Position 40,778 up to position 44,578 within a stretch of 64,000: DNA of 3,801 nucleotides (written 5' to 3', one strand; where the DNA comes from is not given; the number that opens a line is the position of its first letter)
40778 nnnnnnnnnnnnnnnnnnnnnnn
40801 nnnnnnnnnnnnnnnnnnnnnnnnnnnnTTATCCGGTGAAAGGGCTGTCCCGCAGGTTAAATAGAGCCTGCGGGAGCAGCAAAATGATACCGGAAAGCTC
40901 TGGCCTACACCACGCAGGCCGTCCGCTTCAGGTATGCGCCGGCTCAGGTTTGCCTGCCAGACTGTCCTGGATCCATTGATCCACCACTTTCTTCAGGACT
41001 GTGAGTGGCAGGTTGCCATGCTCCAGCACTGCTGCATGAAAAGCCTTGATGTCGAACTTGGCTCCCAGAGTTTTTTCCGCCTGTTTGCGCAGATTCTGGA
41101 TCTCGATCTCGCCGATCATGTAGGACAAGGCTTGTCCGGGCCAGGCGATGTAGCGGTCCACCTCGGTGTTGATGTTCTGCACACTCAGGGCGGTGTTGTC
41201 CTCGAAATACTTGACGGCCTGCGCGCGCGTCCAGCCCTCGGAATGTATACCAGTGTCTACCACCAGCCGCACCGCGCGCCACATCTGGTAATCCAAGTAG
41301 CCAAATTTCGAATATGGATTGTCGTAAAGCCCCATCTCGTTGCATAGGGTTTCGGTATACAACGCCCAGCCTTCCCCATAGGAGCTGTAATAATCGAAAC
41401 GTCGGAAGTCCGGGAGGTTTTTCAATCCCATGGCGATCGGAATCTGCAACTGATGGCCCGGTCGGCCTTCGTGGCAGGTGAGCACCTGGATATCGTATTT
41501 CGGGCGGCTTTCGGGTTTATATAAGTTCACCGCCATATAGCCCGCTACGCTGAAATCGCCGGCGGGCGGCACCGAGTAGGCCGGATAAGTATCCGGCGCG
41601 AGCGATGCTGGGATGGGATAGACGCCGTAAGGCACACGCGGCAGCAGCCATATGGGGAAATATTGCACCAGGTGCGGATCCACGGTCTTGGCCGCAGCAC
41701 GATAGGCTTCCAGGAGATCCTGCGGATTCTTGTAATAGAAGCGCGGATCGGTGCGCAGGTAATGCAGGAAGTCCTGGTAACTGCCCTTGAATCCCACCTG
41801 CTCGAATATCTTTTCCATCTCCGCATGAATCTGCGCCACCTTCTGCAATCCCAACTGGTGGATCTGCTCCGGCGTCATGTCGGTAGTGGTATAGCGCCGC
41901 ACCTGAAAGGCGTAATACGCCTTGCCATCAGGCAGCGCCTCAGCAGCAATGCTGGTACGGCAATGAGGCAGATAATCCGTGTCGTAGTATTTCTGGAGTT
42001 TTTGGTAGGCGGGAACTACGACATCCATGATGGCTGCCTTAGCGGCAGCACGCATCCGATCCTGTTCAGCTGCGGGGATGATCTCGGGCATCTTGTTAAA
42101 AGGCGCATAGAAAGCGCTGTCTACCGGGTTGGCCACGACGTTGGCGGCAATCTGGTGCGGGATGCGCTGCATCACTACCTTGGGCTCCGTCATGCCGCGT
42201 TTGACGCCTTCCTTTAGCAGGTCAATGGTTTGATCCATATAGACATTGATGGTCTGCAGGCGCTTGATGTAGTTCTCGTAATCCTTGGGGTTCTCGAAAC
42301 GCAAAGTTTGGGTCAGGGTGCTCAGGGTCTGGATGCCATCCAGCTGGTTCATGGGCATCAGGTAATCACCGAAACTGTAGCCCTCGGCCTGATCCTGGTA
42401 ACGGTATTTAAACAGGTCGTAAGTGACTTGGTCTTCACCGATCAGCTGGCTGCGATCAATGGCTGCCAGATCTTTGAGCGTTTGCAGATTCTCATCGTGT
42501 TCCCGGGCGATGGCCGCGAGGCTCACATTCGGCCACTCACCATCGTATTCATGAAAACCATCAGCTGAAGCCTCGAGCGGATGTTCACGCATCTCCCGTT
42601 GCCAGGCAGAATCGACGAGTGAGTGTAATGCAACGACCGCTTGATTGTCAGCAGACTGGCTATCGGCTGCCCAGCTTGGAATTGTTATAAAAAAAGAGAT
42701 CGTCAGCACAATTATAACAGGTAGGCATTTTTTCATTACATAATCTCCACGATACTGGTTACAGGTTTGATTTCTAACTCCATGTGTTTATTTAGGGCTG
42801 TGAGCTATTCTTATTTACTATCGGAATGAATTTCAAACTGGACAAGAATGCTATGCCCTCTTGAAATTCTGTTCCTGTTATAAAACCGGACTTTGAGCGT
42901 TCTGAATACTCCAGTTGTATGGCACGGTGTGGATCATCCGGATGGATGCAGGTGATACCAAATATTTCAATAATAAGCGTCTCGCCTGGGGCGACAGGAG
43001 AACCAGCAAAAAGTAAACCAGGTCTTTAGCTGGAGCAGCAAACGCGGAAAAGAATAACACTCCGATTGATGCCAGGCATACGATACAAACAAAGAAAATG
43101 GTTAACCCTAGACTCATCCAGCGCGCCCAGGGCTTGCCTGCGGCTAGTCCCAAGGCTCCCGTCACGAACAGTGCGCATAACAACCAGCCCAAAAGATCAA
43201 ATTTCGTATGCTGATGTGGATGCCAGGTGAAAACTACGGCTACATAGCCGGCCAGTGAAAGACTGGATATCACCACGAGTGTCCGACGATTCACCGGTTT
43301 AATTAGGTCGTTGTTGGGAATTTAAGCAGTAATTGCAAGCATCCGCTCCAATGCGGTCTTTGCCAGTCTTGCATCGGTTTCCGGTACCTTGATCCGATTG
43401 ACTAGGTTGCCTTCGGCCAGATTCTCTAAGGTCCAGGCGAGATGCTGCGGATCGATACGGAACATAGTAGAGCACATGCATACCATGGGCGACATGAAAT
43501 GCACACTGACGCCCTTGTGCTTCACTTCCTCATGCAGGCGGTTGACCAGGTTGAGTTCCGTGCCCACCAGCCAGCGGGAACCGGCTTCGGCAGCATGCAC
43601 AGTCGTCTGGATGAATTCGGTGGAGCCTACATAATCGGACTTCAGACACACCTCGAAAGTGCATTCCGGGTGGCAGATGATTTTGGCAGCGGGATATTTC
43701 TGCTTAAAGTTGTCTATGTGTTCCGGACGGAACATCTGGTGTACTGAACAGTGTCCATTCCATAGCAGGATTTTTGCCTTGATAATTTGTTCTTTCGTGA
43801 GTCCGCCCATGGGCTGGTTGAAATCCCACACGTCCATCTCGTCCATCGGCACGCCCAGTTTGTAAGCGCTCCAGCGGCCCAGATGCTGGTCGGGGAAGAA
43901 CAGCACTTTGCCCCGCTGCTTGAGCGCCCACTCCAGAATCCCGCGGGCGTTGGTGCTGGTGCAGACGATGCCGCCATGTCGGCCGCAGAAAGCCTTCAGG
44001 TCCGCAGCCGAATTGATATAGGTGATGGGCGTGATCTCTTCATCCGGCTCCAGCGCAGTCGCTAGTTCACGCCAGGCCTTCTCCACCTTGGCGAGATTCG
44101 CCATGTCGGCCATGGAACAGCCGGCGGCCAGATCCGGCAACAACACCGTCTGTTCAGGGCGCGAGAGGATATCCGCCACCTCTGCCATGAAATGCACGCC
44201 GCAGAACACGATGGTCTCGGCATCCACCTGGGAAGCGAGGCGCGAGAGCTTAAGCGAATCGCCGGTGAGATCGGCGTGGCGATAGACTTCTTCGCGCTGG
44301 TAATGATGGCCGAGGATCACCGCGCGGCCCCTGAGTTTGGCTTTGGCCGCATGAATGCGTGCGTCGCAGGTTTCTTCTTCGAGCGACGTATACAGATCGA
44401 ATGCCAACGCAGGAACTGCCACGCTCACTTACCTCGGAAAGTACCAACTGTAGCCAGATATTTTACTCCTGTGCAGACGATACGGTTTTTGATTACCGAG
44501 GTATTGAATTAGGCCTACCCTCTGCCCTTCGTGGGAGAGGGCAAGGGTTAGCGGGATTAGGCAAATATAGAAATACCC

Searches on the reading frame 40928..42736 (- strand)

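Call 23: search_protein_families(library=pfam, max_evalue=1e-8, proteins=[window:40928-42736:-])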
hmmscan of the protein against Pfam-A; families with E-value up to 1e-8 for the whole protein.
window:40928-42736:- (602 aa): 1 family
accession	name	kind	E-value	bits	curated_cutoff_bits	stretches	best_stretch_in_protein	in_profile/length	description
PF05960.17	DUF885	-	1.7e-176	589.4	32.4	1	53-585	1-532/532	Bacterial protein of unknown function (DUF885)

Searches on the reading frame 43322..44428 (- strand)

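Call 23: search_protein_families(library=pfam, max_evalue=1e-8, proteins=[window:43322-44428:-])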
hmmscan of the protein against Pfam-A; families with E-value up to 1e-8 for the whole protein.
window:43322-44428:- (368 aa): 1 family
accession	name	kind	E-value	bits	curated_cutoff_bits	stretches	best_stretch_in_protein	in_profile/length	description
PF02445.21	NadA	-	8.3e-100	334.1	27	1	25-365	3-295/295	Quinolinate synthetase A protein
